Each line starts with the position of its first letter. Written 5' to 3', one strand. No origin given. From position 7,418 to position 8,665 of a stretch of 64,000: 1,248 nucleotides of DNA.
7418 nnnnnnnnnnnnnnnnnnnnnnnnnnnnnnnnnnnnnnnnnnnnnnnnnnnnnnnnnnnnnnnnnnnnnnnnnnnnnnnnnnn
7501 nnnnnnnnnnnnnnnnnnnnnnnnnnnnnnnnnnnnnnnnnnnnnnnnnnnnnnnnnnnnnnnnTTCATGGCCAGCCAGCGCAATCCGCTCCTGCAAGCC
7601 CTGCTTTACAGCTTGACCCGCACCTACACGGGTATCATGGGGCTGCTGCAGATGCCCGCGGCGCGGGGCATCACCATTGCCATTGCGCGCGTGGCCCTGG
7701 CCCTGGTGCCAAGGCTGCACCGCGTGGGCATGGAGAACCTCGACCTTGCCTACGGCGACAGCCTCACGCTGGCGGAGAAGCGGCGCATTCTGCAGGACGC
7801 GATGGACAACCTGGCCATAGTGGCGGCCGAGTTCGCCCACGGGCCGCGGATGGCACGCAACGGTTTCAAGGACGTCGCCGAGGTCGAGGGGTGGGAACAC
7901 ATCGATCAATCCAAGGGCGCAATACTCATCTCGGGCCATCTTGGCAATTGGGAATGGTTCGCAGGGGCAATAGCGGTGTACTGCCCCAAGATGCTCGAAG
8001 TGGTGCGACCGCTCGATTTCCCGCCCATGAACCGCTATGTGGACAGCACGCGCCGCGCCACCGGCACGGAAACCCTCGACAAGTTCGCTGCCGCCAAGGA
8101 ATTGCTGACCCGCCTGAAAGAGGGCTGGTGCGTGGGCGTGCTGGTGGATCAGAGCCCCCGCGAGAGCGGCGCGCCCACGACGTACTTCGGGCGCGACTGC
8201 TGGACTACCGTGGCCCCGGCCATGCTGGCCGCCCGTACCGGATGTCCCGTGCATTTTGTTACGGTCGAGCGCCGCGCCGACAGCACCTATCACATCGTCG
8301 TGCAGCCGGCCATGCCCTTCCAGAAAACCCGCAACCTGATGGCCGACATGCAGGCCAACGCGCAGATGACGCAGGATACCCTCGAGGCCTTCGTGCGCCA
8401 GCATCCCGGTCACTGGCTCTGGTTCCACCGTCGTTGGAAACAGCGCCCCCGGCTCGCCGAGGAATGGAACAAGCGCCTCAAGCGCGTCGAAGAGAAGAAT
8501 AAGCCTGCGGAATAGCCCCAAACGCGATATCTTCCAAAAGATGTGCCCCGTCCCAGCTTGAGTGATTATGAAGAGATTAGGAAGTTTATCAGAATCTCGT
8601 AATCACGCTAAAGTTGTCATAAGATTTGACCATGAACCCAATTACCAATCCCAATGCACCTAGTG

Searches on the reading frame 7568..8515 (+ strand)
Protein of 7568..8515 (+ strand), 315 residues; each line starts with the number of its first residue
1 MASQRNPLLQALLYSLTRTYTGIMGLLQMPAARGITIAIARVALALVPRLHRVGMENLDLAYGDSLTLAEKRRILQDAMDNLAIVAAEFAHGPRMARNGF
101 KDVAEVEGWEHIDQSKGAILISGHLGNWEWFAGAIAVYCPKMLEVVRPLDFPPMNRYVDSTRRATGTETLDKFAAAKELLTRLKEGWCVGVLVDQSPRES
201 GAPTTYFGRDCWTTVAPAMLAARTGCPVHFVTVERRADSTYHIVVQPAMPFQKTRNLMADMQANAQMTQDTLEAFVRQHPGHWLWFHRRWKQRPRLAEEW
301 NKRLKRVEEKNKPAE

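Call 9: search_protein_families(library=pfam, proteins=[window:7568-8515:+], max_evalue=0.001)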
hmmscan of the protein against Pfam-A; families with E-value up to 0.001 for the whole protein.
window:7568-8515:+ (315 aa): 1 family
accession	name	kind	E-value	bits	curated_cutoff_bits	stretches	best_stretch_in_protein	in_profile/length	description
PF03279.18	Lip_A_acyltrans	-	1e-41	143.5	22.3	1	22-291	24-294/295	Bacterial lipid A biosynthesis acyltransferase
